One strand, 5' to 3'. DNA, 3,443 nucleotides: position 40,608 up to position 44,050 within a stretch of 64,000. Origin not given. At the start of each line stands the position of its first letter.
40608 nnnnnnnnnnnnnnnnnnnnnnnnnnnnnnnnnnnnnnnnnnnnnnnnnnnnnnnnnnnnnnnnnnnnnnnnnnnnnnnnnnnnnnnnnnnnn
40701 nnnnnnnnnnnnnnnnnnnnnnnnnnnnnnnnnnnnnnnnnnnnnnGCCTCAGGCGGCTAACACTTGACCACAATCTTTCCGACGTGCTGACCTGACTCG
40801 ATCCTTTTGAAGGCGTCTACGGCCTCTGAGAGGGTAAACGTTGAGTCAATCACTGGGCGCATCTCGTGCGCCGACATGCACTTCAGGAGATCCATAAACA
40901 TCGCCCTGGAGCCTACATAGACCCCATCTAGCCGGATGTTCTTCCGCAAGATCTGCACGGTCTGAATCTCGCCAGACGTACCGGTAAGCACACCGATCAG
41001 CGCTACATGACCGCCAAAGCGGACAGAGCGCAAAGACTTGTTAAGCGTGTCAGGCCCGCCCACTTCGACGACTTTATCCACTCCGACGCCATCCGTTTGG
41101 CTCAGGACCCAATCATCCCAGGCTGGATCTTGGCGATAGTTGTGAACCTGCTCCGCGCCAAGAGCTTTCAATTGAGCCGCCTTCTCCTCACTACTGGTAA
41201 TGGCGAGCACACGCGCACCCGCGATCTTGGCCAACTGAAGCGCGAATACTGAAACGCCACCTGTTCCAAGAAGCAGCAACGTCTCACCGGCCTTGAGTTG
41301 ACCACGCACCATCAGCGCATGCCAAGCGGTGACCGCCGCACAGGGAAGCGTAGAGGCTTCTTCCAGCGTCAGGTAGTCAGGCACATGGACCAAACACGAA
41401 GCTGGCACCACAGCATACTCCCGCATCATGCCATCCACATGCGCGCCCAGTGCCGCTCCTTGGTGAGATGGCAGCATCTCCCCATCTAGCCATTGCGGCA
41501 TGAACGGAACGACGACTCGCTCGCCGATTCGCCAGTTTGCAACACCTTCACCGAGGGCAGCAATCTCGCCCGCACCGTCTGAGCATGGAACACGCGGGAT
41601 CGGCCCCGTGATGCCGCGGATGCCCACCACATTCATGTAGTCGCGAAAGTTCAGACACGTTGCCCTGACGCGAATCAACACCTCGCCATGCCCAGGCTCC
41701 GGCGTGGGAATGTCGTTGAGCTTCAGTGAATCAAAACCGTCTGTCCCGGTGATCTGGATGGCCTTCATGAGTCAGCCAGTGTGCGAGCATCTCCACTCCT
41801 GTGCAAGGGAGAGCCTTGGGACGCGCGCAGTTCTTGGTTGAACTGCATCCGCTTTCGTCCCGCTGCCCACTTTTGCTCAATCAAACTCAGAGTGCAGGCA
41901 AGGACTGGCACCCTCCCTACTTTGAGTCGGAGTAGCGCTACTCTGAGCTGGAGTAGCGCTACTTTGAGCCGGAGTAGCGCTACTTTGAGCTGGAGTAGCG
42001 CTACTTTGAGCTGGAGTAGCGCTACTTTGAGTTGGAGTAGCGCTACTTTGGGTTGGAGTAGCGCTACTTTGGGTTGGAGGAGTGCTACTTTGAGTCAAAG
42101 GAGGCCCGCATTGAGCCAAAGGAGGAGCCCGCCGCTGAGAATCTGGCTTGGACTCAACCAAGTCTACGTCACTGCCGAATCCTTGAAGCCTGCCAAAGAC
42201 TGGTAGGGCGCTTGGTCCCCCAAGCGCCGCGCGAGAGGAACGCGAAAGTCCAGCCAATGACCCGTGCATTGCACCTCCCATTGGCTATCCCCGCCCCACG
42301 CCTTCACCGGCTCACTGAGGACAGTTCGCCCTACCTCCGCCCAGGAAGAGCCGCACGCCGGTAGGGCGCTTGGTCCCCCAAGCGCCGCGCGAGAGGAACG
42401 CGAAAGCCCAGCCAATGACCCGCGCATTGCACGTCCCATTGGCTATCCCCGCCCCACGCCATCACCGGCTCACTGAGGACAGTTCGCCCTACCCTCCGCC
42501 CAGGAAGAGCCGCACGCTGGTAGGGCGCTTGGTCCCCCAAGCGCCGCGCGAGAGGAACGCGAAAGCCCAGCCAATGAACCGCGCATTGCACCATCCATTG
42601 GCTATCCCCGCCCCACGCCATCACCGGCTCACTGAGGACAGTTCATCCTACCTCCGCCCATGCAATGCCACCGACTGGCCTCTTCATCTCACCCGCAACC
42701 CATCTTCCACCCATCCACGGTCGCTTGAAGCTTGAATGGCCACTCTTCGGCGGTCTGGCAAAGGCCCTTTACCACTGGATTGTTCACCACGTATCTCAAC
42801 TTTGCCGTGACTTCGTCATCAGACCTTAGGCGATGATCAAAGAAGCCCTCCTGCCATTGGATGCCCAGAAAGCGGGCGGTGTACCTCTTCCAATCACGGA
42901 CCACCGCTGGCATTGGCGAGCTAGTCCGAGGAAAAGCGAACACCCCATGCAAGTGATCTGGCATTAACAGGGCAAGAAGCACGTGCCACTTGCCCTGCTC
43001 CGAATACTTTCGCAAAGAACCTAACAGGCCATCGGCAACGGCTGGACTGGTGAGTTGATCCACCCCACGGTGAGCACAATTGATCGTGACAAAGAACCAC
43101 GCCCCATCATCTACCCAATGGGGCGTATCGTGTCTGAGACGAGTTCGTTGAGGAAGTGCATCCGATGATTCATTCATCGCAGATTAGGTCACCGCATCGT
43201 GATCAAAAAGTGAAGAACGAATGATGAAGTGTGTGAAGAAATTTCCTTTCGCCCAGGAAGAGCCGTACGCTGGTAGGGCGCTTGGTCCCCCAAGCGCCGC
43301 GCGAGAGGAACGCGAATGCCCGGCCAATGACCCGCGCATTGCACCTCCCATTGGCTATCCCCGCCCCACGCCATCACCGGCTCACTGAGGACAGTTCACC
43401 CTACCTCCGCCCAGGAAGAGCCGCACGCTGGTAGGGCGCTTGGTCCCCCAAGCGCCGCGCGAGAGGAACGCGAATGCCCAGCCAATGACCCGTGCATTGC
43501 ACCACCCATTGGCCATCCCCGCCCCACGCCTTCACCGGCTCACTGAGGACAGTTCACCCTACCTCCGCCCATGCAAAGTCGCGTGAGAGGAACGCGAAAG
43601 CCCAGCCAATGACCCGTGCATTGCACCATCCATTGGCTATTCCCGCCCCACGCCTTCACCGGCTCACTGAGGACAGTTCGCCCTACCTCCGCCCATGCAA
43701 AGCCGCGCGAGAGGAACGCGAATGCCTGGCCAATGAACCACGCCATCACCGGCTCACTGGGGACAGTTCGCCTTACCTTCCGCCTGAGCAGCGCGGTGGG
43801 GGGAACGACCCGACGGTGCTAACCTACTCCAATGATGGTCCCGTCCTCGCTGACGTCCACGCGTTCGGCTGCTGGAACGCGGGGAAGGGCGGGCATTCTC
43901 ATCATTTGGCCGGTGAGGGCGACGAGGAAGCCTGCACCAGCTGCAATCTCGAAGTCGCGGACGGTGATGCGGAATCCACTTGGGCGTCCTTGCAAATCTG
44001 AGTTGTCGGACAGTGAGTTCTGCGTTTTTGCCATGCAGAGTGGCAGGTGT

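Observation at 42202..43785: RAYT transposase flanked by arrays of a 158-bp two-hairpin REP unit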

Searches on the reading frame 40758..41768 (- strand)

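Call 66: search_protein_families(library=pfam, proteins=[window:40758-41768:-], max_evalue=0.00001)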
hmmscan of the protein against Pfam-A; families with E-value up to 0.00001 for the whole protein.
window:40758-41768:- (336 aa): 3 families
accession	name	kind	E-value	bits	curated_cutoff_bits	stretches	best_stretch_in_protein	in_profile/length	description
PF00107.32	ADH_zinc_N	-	2.6e-27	95.8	31.8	1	171-299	1-128/129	Zinc-binding dehydrogenase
PF13602.12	ADH_zinc_N_2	-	2e-19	71.3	27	1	203-334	1-134/134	Zinc-binding dehydrogenase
PF08240.17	ADH_N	-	1.9e-17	63.9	23.5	1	27-131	2-104/104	Alcohol dehydrogenase GroES-like domain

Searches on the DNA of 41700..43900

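Call 32: search_rna_families(source=window, start=41700, end=43900, threshold=evalue, max_evalue=1)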
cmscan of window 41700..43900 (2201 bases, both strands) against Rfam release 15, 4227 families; matches with E-value up to 1: 7.
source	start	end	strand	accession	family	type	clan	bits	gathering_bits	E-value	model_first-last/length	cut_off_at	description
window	41955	42065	+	RF04071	MIR2863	Gene; miRNA;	CL00139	43.1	94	4.8e-07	1-113/113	no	MIR2863 microRNA precursor family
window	42002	42061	+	RF03814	mir-2797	Gene; miRNA;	-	26.6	74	0.046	1-77/77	no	mir-2797 microRNA precursor family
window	41995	42067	+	RF03713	mir-1756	Gene; miRNA;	-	23.8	100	0.13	1-90/90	no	mir-1756 microRNA precursor family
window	41939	41998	+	RF03814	mir-2797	Gene; miRNA;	-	22.5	74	0.52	1-77/77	no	mir-2797 microRNA precursor family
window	41989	42124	-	RF02344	ar14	Gene; sRNA;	-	21.9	58.8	0.22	1-123/123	no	Alphaproteobacterial ar14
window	41998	42064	+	RF00665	mir-290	Gene; miRNA;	CL00096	20.4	51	0.74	1-70/70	no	mir-290 microRNA precursor family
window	41938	41997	-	RF01938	mir-1251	Gene; miRNA;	-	20.2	81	0.27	1-66/66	no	mir-1251 microRNA precursor family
